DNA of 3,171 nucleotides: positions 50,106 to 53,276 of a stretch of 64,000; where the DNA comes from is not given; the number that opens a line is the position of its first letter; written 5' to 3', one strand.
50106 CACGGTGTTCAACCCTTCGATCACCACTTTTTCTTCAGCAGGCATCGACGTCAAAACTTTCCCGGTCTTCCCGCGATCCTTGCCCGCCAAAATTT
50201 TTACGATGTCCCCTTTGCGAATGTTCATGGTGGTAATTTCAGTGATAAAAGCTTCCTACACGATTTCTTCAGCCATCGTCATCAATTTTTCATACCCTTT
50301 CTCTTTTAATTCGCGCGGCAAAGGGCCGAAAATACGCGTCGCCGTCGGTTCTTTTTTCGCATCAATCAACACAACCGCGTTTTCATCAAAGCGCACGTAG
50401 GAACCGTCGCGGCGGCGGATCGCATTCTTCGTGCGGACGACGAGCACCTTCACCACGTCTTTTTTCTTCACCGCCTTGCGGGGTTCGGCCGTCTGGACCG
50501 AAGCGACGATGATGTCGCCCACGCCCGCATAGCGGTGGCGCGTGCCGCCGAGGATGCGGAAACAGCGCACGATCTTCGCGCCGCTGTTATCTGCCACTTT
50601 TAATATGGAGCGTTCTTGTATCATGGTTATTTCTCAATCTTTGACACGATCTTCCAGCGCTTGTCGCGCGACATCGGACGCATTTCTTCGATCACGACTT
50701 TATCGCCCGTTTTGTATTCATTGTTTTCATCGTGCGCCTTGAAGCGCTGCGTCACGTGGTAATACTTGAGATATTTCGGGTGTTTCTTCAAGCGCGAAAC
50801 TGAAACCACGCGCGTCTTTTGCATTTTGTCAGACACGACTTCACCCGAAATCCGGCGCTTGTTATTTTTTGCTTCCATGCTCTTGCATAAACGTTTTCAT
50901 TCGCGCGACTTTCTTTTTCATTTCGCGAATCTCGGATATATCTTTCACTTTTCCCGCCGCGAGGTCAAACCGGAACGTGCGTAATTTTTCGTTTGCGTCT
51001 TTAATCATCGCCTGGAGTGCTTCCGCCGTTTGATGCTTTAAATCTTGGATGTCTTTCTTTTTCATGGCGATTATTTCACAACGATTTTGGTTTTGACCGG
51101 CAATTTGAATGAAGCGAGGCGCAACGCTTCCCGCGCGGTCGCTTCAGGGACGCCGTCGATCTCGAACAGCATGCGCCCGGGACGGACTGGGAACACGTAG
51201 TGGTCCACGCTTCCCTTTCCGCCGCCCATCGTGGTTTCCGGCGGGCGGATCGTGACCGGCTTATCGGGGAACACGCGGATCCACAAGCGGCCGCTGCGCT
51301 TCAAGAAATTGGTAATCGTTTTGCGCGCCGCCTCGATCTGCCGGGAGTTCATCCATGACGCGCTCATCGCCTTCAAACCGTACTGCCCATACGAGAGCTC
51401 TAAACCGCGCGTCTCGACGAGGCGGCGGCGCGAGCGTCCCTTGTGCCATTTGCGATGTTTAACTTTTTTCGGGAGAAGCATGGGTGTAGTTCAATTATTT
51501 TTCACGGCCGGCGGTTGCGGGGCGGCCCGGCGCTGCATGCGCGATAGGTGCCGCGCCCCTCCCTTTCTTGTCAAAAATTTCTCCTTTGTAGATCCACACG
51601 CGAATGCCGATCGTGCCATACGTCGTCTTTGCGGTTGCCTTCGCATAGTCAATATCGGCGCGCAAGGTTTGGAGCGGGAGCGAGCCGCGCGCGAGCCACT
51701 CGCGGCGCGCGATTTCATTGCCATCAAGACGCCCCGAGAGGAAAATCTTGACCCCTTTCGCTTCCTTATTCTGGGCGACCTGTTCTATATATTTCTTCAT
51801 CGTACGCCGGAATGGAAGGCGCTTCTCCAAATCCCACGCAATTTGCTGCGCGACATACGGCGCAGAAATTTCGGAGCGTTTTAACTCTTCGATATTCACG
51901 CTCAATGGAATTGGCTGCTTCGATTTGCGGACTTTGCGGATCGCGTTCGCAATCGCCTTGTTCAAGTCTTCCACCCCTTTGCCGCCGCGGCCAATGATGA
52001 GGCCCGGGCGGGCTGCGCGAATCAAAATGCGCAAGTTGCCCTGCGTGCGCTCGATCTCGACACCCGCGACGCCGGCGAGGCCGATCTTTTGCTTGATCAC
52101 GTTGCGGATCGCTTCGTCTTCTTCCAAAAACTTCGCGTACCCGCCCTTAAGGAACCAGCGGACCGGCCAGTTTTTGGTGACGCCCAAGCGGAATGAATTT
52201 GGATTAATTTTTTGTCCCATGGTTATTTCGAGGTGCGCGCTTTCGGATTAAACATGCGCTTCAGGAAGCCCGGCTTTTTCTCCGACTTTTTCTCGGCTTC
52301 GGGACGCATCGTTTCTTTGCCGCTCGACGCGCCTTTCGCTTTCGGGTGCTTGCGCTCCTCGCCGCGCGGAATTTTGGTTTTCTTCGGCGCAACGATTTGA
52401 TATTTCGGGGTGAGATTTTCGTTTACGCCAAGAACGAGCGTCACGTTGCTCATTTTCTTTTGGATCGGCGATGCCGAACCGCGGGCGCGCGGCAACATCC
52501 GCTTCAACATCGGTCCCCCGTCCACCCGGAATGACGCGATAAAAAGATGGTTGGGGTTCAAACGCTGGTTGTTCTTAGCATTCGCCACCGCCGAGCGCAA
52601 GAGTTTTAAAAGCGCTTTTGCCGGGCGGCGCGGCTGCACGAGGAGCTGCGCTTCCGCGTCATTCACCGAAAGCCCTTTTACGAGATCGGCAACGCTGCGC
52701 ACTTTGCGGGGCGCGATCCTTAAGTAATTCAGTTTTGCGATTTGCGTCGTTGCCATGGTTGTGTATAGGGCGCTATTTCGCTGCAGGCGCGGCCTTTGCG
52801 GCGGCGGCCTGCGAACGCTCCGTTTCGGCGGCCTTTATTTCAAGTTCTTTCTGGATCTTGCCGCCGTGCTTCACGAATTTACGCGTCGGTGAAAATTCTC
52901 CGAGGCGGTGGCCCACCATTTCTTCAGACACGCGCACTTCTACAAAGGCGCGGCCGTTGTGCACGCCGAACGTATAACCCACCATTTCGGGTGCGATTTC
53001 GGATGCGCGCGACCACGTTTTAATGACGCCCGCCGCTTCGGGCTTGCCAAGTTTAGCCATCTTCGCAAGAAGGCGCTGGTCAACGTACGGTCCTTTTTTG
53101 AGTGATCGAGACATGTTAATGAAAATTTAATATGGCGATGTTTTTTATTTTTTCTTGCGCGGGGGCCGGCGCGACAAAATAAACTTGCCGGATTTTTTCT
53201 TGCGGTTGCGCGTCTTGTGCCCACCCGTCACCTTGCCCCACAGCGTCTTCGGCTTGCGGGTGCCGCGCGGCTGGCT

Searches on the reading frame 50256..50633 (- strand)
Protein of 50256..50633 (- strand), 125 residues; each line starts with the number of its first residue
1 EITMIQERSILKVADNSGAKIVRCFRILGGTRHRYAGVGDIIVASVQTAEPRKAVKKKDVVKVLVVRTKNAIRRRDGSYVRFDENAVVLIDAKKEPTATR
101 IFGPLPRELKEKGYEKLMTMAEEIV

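Call 27: search_protein_families(library=pfam, proteins=[window:50256-50633:-], max_evalue=0.001)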
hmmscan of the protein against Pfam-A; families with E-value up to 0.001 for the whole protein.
window:50256-50633:- (125 aa): 1 family
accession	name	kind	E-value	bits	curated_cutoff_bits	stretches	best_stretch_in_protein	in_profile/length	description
PF00238.24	Ribosomal_L14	-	1.5e-47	161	23.6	1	4-125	1-122/122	Ribosomal protein L14p/L23e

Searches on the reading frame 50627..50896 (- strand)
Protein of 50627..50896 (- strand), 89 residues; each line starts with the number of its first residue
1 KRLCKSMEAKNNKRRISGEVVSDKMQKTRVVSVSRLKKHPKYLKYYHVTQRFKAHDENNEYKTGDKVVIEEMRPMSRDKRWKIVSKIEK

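Call 27: search_protein_families(library=pfam, proteins=[window:50627-50896:-], max_evalue=0.001)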
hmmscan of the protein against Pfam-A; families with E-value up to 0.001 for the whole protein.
window:50627-50896:- (89 aa): 1 family
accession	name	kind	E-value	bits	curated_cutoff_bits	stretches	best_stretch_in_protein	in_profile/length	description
PF00366.26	Ribosomal_S17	-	7.2e-28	96.9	25.9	1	18-84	1-67/68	Ribosomal protein S17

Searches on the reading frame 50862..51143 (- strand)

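Call 27: search_protein_families(library=pfam, proteins=[window:50862-51143:-], max_evalue=0.001)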
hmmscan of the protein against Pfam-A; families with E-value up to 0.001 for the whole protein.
window:50862-51143:- (93 aa): 1 family
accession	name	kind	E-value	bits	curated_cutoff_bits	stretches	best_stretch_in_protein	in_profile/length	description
PF00831.28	Ribosomal_L29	-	3.8e-11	43.2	24.5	1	34-88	2-56/57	Ribosomal L29 protein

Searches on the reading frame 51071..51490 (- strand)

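Call 27: search_protein_families(library=pfam, proteins=[window:51071-51490:-], max_evalue=0.001)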
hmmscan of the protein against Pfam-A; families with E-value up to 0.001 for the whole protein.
window:51071-51490:- (139 aa): 1 family
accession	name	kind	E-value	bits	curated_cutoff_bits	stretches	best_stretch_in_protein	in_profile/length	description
PF00252.24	Ribosomal_L16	-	4.7e-45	153.2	27.9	1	7-137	1-132/132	Ribosomal protein L16p/L10e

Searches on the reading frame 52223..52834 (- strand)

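Call 27: search_protein_families(library=pfam, proteins=[window:52223-52834:-], max_evalue=0.001)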
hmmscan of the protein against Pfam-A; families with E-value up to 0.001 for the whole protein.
window:52223-52834:- (203 aa): 1 family
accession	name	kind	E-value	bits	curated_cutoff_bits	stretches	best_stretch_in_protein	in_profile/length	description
PF00237.24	Ribosomal_L22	-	1.3e-31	109.3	28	1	33-135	1-103/104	Ribosomal protein L22p/L17e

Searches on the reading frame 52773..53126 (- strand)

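Call 27: search_protein_families(library=pfam, proteins=[window:52773-53126:-], max_evalue=0.001)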
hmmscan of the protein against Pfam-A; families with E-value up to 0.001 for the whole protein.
window:52773-53126:- (117 aa): 1 family
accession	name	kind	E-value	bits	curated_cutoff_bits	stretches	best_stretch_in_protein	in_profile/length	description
PF00203.26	Ribosomal_S19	-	2.6e-34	117.3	27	1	7-87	1-81/81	Ribosomal protein S19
